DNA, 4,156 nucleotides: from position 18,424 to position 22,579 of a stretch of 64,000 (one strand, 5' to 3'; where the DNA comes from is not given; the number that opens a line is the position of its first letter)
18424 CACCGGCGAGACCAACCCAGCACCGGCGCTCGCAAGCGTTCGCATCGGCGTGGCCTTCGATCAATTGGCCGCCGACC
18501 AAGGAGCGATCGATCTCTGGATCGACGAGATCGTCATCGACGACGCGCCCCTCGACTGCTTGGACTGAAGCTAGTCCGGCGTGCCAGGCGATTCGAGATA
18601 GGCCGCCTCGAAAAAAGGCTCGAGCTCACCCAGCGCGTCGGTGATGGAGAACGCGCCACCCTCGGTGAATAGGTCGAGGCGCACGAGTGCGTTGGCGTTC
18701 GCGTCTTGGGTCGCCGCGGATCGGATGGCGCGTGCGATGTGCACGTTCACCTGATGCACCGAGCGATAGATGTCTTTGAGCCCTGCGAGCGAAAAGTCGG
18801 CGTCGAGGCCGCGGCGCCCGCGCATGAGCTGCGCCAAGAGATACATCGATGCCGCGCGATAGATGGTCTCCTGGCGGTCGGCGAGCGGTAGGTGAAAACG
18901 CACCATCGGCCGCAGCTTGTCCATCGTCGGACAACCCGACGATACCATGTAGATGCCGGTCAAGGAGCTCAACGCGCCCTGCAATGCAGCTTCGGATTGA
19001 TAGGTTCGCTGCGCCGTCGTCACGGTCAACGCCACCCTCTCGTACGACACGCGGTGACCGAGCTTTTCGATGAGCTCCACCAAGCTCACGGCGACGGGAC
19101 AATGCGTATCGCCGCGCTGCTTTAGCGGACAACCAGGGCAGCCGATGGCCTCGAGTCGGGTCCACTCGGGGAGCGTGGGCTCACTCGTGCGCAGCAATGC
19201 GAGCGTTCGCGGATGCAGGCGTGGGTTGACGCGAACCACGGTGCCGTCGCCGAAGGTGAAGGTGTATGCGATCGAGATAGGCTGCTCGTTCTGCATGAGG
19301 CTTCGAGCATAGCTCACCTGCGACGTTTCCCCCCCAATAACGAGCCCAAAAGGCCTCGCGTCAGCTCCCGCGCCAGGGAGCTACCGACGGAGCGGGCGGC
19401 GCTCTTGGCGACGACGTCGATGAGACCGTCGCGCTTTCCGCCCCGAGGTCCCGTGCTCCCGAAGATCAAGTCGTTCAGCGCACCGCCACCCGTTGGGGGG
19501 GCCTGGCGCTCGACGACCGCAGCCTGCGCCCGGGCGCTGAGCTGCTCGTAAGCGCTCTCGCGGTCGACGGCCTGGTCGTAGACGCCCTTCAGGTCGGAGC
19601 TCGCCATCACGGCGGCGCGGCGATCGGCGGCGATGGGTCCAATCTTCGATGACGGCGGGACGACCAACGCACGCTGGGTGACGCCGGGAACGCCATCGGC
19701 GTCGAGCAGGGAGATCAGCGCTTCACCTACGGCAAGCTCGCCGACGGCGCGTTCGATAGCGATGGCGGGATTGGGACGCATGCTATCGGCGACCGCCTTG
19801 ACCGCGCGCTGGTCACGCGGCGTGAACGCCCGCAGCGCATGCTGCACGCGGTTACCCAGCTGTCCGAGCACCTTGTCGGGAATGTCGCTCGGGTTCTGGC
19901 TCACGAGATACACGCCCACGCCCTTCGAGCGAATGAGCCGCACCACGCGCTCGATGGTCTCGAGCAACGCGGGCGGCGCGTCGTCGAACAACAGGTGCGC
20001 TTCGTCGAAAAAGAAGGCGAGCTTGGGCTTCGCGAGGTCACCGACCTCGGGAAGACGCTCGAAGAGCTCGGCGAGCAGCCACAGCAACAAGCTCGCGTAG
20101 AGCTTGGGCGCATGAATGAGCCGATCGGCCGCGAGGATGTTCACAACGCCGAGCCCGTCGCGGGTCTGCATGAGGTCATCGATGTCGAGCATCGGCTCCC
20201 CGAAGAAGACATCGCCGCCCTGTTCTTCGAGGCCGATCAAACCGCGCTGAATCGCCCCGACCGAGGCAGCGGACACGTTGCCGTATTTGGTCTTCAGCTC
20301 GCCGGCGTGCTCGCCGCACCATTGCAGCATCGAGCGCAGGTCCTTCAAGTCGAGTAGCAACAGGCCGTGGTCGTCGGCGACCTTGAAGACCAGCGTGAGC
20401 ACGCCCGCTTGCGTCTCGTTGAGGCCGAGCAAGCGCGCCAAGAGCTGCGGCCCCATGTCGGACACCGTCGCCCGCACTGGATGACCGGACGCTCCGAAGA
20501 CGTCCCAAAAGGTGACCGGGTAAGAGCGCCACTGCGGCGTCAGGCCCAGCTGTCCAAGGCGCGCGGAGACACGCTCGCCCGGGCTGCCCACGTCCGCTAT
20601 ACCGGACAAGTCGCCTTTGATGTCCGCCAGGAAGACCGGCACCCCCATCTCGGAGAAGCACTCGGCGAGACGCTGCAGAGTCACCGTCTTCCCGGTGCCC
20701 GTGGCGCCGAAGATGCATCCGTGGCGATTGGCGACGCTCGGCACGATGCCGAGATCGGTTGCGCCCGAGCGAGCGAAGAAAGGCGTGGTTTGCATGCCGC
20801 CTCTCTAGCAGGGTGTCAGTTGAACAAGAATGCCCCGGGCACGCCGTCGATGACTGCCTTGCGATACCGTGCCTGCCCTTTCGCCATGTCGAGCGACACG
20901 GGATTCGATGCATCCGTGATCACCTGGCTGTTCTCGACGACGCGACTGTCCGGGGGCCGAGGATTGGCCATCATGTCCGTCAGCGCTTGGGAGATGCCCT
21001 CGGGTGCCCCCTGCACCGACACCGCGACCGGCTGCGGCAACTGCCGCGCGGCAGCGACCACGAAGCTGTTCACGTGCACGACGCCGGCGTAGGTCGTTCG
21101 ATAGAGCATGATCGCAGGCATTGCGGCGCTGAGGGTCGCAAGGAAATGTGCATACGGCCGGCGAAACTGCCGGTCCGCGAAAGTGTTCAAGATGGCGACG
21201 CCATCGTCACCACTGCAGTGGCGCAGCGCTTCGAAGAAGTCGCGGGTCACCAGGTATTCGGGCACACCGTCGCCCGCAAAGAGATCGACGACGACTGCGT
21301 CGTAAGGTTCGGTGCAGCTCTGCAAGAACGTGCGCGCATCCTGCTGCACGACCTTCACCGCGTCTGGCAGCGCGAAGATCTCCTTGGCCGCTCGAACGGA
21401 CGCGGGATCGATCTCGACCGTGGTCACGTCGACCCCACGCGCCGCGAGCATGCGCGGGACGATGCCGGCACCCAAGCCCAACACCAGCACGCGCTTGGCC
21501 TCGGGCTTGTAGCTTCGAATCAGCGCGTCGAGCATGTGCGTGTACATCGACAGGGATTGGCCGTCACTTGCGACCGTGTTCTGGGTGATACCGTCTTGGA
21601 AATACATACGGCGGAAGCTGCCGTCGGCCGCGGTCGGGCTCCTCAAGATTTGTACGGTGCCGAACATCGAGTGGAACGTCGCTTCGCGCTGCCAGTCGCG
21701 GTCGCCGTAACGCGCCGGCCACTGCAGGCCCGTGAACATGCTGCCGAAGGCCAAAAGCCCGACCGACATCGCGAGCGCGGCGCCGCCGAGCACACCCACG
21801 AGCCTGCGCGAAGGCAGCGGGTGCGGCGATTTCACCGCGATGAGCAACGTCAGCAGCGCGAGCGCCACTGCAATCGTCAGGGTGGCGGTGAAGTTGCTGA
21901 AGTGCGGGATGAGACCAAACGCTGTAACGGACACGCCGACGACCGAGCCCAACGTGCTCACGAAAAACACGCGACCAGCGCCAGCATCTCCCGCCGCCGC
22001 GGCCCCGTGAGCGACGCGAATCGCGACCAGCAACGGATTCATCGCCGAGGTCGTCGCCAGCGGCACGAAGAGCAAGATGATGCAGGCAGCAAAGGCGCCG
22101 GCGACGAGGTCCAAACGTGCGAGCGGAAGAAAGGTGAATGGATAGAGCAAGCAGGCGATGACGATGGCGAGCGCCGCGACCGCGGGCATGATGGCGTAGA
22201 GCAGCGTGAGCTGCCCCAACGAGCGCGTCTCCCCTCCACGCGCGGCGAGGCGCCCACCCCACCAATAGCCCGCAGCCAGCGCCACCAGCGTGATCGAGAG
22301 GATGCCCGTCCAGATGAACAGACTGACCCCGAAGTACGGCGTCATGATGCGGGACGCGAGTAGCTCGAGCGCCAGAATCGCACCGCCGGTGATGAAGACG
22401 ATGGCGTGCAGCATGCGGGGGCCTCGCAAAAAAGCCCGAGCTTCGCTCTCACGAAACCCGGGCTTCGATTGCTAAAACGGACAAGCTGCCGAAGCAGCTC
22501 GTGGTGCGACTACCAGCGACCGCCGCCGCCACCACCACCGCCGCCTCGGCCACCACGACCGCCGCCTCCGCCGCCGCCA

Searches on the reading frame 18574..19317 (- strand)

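Call 31: search_protein_families(library=pfam, proteins=[window:18574-19317:-], max_evalue=0.001)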
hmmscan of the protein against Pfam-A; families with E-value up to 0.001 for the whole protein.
window:18574-19317:- (248 aa): 1 family
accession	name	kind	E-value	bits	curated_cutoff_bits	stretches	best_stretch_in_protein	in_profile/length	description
PF21842.1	DUF6901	-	3.5e-76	255.9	27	1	16-237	1-222/222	Domain of unknown function (DUF6901)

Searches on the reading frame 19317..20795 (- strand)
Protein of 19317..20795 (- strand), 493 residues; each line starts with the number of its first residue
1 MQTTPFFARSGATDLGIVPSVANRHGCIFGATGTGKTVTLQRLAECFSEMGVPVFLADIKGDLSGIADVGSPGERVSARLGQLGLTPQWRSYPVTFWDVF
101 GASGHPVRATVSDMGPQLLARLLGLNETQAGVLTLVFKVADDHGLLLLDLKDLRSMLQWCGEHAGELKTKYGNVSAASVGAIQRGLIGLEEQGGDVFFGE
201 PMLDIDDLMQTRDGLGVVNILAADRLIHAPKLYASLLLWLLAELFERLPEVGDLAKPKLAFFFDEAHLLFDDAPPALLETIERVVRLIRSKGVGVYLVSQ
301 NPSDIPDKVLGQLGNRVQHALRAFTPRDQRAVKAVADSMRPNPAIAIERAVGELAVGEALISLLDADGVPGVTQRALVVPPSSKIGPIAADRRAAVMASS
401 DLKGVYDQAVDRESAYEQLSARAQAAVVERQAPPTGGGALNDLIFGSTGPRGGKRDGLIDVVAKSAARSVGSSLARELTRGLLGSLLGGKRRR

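Call 31: search_protein_families(library=pfam, proteins=[window:19317-20795:-], max_evalue=0.001)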
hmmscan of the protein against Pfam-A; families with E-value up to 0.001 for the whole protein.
window:19317-20795:- (493 aa): 3 families
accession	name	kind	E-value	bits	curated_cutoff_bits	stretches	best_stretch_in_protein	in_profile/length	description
PF05872.18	HerA_C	-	9e-211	701.3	22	1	12-492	10-502/502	Helicase HerA-like C-terminal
PF01935.23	DUF87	-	2.9e-06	28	23.2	1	20-142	20-125/220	Helicase HerA, central domain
PF13401.12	AAA_22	-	4.8e-05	24.1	27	0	24-55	6-37/130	AAA domain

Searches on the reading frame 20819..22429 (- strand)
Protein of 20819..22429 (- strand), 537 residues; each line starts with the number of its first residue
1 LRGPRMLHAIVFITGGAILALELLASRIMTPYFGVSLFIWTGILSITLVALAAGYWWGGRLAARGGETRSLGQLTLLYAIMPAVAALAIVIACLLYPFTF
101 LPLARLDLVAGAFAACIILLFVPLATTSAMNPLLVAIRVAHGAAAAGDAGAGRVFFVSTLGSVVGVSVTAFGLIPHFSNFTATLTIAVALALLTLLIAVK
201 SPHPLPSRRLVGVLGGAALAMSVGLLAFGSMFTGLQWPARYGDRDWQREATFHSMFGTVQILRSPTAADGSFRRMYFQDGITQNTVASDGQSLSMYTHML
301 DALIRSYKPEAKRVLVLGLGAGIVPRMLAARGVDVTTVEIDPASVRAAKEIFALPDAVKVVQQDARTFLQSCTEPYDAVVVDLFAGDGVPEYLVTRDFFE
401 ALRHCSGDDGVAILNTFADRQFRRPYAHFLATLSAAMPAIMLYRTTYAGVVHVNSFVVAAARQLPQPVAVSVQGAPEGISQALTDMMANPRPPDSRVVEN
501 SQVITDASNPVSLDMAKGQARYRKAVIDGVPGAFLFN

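Call 31: search_protein_families(library=pfam, proteins=[window:20819-22429:-], max_evalue=0.001)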
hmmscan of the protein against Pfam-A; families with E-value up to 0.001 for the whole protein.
window:20819-22429:- (537 aa): 3 families
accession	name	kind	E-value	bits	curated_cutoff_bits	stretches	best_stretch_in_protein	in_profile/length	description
PF01564.23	Spermine_synth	-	8.2e-11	42.2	22.9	1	295-416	3-132/186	Spermine/spermidine synthase domain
PF13649.12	Methyltransf_25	-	3.2e-06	28.2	27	1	314-381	1-70/97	Methyltransferase domain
PF08241.18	Methyltransf_11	-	0.00036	21.5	21.2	1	316-381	2-66/95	Methyltransferase domain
